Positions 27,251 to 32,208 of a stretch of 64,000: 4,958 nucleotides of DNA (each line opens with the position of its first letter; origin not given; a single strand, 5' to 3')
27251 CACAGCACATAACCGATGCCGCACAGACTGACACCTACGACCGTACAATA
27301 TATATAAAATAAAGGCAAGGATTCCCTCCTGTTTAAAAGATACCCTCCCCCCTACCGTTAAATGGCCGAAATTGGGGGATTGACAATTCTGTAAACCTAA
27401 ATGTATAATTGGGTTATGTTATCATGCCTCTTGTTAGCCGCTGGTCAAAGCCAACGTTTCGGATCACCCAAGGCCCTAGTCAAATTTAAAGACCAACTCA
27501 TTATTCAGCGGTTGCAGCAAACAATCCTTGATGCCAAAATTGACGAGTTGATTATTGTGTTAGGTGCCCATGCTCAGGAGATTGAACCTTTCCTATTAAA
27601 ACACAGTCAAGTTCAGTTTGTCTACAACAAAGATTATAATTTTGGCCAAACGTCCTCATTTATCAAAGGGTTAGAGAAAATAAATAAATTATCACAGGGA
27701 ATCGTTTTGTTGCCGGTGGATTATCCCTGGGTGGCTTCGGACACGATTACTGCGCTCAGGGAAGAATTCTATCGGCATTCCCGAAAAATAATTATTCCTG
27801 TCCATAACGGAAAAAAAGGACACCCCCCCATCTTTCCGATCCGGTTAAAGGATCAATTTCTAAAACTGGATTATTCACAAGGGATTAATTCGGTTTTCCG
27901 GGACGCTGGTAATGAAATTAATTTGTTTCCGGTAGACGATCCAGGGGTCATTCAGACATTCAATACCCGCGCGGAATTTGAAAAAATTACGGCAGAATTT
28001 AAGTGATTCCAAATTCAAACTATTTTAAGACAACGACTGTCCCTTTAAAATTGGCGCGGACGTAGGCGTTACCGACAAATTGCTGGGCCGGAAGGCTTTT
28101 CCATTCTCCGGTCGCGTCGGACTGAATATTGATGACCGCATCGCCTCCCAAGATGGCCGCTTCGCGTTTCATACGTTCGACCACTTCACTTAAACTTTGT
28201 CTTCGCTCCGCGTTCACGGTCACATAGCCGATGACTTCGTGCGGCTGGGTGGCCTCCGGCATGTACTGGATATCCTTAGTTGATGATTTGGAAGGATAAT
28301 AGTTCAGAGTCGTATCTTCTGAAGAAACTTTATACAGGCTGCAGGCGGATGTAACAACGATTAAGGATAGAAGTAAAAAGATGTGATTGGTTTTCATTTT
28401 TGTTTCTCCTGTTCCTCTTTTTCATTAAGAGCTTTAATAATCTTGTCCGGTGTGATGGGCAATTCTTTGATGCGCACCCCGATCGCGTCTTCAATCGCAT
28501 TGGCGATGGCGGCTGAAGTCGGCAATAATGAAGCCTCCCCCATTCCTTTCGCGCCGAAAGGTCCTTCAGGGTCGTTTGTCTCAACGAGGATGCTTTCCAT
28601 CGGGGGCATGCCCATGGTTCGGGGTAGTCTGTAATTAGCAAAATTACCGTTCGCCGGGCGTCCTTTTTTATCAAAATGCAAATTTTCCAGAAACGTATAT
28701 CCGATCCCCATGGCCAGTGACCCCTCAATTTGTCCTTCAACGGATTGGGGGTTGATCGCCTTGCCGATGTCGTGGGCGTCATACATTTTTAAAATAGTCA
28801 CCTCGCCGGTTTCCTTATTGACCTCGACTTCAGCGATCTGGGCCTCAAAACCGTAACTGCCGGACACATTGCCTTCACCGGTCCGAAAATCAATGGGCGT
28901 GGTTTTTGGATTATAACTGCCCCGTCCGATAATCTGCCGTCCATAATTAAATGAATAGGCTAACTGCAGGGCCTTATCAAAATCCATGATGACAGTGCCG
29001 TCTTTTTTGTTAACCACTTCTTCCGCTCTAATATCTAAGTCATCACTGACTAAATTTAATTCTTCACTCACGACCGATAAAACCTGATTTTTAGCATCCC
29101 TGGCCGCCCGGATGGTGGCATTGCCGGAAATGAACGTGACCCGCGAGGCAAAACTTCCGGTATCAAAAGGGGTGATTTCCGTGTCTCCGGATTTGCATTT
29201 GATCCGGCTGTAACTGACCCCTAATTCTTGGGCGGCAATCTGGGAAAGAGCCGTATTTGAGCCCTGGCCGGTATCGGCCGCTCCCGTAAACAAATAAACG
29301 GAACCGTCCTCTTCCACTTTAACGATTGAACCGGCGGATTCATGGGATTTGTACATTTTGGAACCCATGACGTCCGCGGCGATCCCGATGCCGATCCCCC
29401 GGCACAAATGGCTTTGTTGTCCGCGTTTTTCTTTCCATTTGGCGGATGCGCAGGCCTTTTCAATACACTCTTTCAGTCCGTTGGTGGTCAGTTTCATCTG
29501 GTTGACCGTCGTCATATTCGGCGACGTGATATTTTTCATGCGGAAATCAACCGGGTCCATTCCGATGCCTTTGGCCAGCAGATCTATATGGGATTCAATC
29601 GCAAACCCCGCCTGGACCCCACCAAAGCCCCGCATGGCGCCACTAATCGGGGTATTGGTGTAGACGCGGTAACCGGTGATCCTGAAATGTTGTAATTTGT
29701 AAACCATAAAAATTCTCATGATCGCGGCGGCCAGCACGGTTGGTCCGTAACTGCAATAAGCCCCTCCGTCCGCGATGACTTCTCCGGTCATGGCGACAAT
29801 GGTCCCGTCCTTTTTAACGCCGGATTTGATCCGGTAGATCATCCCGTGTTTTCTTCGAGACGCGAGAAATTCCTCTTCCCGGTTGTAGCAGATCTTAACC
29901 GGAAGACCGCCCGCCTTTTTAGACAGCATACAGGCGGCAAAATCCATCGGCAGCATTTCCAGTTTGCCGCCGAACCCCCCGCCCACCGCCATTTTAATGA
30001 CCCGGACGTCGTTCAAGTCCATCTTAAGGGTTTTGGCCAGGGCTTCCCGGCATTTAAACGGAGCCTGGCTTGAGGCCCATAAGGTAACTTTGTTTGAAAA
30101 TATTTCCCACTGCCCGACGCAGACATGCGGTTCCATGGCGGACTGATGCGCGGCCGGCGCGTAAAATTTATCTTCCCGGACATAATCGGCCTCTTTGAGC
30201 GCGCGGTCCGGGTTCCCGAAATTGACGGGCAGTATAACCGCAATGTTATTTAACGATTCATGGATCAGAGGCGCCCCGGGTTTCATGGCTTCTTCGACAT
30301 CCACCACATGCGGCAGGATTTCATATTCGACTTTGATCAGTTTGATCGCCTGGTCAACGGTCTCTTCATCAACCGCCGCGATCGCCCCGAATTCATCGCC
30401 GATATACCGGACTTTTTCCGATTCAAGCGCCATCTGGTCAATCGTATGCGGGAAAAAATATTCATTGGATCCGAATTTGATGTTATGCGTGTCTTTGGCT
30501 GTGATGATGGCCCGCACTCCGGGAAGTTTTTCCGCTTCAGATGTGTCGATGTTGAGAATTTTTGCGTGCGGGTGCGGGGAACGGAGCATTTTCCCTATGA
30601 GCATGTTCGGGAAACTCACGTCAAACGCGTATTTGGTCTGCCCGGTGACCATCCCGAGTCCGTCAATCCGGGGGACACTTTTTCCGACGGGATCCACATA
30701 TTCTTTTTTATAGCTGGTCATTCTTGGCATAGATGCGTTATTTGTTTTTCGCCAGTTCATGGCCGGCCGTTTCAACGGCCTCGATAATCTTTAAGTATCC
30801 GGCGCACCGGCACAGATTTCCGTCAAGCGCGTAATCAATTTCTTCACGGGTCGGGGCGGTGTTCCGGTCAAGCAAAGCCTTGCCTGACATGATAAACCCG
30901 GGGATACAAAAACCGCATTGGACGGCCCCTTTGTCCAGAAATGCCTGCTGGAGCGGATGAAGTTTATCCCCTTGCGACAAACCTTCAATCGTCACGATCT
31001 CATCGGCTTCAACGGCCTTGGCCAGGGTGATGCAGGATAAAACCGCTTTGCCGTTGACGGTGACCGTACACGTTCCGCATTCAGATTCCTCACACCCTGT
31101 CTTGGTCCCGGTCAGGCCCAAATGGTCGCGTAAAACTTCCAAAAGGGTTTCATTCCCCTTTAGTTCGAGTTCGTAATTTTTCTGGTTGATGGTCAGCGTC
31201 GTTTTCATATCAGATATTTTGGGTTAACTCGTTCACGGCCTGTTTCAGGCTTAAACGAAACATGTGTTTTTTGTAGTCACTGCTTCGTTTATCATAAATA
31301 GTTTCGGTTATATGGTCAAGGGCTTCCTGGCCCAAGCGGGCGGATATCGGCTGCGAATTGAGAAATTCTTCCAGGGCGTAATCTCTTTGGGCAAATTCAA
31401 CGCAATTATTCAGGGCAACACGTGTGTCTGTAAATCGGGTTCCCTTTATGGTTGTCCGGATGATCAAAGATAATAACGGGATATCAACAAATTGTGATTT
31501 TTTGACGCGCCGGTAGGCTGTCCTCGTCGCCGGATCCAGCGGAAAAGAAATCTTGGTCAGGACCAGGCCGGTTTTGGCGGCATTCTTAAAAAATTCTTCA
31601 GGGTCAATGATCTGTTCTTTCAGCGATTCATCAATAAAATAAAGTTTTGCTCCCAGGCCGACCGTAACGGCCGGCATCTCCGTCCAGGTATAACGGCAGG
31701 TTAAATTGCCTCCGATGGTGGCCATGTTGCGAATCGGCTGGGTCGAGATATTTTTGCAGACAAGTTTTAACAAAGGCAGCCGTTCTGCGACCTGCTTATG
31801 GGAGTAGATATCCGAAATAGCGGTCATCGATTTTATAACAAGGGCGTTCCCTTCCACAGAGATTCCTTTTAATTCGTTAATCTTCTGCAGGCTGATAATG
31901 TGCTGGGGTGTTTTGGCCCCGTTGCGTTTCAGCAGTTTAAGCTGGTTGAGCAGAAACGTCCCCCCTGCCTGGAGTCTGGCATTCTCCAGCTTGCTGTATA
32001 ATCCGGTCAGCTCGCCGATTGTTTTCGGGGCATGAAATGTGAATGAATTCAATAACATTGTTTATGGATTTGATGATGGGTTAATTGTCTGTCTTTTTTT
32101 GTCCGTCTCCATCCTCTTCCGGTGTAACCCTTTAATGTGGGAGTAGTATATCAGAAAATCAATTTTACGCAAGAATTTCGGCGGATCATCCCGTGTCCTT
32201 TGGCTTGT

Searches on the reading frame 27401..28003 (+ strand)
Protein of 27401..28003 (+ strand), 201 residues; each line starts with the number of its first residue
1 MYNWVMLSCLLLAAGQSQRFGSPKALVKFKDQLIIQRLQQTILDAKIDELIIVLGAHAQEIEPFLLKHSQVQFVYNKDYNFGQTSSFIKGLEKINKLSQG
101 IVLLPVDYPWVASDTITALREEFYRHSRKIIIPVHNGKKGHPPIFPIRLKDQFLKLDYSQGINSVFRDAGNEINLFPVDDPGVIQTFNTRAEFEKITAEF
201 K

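Call 74: search_protein_families(library=pfam, proteins=[window:27401-28003:+], max_evalue=0.00001)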
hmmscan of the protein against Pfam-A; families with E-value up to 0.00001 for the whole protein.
window:27401-28003:+ (201 aa): 1 family
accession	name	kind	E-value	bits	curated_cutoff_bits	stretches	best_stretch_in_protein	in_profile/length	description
PF12804.13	NTP_transf_3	-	1.4e-30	107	27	1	9-168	1-156/160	MobA-like NTP transferase domain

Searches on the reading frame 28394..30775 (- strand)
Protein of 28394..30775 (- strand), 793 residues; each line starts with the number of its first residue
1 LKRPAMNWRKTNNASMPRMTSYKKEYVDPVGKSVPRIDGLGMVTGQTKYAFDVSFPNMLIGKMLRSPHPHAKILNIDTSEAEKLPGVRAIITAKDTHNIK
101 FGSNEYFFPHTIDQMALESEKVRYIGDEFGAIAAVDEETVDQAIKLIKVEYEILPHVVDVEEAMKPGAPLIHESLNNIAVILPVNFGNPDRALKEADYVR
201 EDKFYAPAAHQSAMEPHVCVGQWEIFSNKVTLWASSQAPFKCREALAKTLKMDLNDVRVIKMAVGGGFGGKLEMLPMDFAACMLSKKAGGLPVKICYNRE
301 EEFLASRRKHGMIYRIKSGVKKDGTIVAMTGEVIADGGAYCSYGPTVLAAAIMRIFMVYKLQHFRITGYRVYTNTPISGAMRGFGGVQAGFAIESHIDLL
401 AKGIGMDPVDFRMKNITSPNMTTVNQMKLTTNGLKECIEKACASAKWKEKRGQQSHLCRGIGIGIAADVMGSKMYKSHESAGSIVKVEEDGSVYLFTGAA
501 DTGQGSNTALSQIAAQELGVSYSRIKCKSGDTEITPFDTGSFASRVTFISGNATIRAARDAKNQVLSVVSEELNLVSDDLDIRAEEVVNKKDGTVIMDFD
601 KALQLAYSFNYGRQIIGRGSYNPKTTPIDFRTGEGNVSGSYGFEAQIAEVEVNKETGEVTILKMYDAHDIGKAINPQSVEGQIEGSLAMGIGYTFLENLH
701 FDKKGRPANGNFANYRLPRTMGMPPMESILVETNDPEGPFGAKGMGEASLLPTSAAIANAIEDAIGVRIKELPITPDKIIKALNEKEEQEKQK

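Call 74: search_protein_families(library=pfam, proteins=[window:28394-30775:-], max_evalue=0.00001)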
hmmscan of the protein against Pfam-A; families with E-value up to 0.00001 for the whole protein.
window:28394-30775:- (793 aa): 3 families
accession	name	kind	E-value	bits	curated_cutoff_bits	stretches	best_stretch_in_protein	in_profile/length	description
PF02738.23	MoCoBD_1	-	1.6e-77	260.3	27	1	176-416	7-244/244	Molybdopterin cofactor-binding domain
PF20256.3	MoCoBD_2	-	5.4e-75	252.9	27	1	442-724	3-283/283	Molybdopterin cofactor-binding domain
PF01315.27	Ald_Xan_dh_C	-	4.4e-27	95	31.3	1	44-154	1-109/110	Aldehyde oxidase and xanthine dehydrogenase, a/b hammerhead domain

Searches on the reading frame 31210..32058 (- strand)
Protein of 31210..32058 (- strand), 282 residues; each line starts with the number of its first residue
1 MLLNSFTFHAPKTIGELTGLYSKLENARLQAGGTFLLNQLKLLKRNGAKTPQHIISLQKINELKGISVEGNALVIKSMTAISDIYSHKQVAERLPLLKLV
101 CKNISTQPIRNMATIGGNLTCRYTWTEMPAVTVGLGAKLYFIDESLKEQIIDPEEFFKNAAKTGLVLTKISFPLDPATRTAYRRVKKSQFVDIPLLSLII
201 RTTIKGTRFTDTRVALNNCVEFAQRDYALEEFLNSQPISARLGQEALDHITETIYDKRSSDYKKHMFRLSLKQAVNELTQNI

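Call 74: search_protein_families(library=pfam, proteins=[window:31210-32058:-], max_evalue=0.00001)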
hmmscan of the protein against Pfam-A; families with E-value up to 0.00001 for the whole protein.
window:31210-32058:- (282 aa): 1 family
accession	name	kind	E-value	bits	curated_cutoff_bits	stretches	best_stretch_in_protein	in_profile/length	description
PF00941.27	FAD_binding_5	-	6e-30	104.7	27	1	5-174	2-169/170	FAD binding domain in molybdopterin dehydrogenase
